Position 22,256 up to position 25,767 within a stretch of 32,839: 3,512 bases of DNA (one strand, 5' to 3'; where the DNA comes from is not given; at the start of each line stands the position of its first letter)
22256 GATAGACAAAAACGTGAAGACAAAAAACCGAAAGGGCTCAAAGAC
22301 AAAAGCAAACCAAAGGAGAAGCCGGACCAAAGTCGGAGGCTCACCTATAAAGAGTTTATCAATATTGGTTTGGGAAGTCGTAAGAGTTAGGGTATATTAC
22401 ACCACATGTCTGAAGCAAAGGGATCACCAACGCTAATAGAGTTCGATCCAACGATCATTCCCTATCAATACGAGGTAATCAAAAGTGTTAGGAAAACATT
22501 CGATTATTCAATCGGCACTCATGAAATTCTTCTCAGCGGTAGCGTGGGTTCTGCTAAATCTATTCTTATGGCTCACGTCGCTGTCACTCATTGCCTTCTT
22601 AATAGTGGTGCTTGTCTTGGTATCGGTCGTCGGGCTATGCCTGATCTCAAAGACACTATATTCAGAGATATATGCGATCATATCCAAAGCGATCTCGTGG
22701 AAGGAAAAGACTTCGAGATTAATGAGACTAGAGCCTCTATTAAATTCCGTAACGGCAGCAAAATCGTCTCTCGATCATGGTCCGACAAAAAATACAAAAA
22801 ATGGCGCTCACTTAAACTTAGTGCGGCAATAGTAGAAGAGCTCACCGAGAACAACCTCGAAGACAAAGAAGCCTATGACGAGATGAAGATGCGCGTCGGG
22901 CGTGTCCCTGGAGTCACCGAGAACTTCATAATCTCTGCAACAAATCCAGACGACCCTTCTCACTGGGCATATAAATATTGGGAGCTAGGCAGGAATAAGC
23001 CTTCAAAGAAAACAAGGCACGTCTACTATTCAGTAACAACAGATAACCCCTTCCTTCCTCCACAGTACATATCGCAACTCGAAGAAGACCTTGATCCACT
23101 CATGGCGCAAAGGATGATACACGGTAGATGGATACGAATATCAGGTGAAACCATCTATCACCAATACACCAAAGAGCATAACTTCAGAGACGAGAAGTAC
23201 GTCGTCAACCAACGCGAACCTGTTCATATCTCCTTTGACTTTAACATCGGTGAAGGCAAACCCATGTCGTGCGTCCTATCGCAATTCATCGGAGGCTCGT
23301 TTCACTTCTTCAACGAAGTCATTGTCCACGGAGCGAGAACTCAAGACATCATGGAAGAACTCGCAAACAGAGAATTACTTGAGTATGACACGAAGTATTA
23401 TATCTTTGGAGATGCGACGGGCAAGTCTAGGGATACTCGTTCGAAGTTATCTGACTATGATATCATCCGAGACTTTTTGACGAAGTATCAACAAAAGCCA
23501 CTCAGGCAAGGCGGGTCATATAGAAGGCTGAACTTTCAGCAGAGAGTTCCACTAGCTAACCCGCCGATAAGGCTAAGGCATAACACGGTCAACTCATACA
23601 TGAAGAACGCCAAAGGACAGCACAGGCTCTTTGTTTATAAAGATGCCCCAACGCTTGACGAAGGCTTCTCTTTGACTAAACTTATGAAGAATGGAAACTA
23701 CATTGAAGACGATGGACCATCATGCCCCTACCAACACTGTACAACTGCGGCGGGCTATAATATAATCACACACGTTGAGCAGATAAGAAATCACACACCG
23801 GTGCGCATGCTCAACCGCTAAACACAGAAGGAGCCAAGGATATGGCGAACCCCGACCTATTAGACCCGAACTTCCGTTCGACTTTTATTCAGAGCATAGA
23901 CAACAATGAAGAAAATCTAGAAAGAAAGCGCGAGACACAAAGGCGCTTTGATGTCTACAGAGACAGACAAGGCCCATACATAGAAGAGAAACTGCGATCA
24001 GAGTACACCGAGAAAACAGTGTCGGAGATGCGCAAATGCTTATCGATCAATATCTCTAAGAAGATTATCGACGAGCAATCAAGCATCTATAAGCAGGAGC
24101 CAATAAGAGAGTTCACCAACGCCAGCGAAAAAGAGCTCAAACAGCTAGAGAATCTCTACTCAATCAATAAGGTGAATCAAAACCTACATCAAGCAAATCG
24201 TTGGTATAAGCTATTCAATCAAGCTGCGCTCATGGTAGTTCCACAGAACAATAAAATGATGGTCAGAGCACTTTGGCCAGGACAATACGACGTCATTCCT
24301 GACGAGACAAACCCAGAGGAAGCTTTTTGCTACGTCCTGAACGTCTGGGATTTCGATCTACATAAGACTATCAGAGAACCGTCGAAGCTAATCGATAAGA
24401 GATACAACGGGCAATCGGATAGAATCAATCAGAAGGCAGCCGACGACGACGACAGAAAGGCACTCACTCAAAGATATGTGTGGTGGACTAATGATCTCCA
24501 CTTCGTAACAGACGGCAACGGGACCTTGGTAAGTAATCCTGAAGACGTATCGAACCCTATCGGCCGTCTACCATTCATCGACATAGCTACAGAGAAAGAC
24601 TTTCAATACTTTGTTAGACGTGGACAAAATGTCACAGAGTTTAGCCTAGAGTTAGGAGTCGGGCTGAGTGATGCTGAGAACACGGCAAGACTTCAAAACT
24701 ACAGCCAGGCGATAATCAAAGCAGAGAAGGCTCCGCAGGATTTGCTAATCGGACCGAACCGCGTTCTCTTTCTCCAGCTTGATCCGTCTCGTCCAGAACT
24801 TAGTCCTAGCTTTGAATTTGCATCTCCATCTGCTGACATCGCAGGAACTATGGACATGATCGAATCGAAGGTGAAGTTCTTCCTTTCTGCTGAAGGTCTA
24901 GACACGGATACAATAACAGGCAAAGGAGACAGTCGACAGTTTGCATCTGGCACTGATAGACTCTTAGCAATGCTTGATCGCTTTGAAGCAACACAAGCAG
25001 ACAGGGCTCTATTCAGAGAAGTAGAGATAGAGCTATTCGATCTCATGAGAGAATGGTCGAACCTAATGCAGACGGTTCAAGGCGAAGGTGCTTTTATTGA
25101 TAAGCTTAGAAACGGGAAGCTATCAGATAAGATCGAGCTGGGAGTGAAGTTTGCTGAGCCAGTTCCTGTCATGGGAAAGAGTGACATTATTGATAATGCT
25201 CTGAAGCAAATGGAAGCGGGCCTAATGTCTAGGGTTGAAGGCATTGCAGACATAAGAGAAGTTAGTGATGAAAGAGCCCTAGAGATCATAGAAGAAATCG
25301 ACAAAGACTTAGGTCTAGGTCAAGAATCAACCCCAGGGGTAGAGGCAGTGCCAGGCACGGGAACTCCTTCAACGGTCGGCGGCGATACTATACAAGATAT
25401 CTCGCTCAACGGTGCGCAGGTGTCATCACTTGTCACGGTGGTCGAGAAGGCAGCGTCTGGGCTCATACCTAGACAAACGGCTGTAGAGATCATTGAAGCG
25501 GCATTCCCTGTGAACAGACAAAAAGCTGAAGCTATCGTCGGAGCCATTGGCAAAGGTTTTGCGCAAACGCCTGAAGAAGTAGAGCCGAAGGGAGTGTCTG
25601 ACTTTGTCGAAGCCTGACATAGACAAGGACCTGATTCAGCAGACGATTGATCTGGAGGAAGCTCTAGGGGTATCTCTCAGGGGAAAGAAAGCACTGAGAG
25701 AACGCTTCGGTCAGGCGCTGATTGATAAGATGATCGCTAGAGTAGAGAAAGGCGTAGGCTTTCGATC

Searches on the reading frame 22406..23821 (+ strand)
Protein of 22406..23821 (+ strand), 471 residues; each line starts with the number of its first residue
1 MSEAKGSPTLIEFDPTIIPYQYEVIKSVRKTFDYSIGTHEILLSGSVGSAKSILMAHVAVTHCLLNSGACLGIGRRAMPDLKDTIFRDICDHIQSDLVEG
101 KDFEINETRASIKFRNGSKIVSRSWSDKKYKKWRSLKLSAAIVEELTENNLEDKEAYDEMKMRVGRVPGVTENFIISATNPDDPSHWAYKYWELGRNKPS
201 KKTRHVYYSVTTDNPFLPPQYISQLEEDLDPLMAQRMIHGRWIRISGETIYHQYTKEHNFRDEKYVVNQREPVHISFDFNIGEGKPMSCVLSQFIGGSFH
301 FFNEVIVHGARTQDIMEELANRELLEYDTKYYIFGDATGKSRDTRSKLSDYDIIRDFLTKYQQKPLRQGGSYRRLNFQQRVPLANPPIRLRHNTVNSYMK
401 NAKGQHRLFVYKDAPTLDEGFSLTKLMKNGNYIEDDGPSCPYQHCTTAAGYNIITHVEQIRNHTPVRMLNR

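Call 19: search_protein_families(library=phrogs, proteins=[window:22406-23821:+], max_evalue=0.001)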
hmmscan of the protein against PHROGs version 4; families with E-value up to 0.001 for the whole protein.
window:22406-23821:+ (471 aa): 2 families
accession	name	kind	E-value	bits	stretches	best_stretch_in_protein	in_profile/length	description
phrog_10250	-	head and packaging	4e-11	44.1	1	227-464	3-223/228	terminase large subunit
phrog_38319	-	unknown function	5.7e-06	26.9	1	76-283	56-263/271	-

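Call 74: search_dna_similar(query=window:22406-23821:+, collection=phages, mode=protein, max_evalue=1e-10, max_rows=15)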
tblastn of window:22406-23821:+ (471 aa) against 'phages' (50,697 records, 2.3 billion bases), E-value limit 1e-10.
Records with a match: 212; places in all: 212; records where one place covers at least 80% of the query: 24.
Best place of each record, by identity: <60% 212.
By first word of the organism name: Escherichia 76; Vibrio 48; Pseudomonas 30; Klebsiella 13; Kagunavirus 9; Salmonella 7; Cyanophage 4; Pelagibacter 4; Prochlorococcus 3; Rhizobium 3; and 10 more.
By host as written in the record: Escherichia coli 42; - 20; Vibrio parahaemolyticus 13; Escherichia coli O18:K1:H7 9; Pseudomonas aeruginosa 8; Vibrio breoganii 8; Prochlorococcus MED4 4; Vibrio alginolyticus 4; and 79 more.
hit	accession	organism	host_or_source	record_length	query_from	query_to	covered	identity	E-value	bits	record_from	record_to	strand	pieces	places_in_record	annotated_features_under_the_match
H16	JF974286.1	Prochlorococcus phage MED4-184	Prochlorococcus MED4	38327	29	451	90%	25.6%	5e-18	93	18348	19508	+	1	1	hypothetical protein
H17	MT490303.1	Prochlorococcus phage P-HS2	Prochlorococcus marinus subsp. pastoris ...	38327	29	451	90%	25.6%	5e-18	93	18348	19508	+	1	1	hypothetical protein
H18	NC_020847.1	Prochlorococcus phage MED4-184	Prochlorococcus MED4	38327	29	451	90%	25.6%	5e-18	93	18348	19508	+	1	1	terminase large subunit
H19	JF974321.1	Cyanophage MED4-117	Prochlorococcus MED4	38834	29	451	90%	25.6%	5e-18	93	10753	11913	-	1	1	terminase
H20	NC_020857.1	Cyanophage MED4-117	Prochlorococcus MED4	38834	29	451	90%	25.6%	5e-18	93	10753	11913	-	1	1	terminase large subunit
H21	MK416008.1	Klebsiella phage ST405-OXA48phi1.3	Klebsiella pneumoniae ST405-OXA48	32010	79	469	83%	26.7%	5e-15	84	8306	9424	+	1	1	terminase large subunit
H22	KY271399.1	Klebsiella phage 5 LV-2017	Klebsiella pneumoniae KH43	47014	79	461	81%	26.2%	2e-14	82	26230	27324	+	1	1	putative terminase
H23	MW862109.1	Pseudomonas phage Medea1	Pseudomonas syringae pv. tomato Pst235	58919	48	470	90%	23.7%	7e-12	74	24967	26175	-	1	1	terminase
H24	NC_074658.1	Pseudomonas phage Medea1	Pseudomonas syringae pv. tomato Pst235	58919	48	470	90%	23.7%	7e-12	74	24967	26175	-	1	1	terminase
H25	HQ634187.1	Cyanophage KBS-S-2A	Synechococcus sp. WH7803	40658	38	451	88%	24.1%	4e-17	91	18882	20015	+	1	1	phage terminase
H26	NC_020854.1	Cyanophage KBS-S-2A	Synechococcus sp. WH7803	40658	38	451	88%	24.1%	4e-17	91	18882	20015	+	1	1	phage terminase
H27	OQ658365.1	Pseudomonas phage sp.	Pseudomonas aeruginosa PACL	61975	104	453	74%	27.7%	1e-13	80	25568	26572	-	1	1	hypothetical protein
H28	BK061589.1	Pseudomonas phage vB_PaeS-D14P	Pseudomonas aeruginosa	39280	104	453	74%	27.7%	1e-13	79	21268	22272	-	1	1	phage terminase, large subunit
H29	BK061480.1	Pseudomonas phage vB_PaeS-D14H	Pseudomonas aeruginosa strain 3-38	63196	104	453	74%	27.7%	2e-13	79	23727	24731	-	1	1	Phage terminase, large subunit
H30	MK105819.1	Synechococcus phage S-H1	Synechococcus sp. WH 7803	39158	40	451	87%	23.5%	1e-14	83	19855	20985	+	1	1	terminase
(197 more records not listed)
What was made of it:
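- The best TerL identity to a known phage is 24-28% (call 74).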

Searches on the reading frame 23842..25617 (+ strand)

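Call 19: search_protein_families(library=phrogs, proteins=[window:23842-25617:+], max_evalue=0.001)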
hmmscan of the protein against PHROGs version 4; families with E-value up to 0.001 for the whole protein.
window:23842-25617:+ (591 aa): 1 family
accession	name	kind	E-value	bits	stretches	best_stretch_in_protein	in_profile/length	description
phrog_533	-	head and packaging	0.00041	20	0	427-489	418-479/495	portal protein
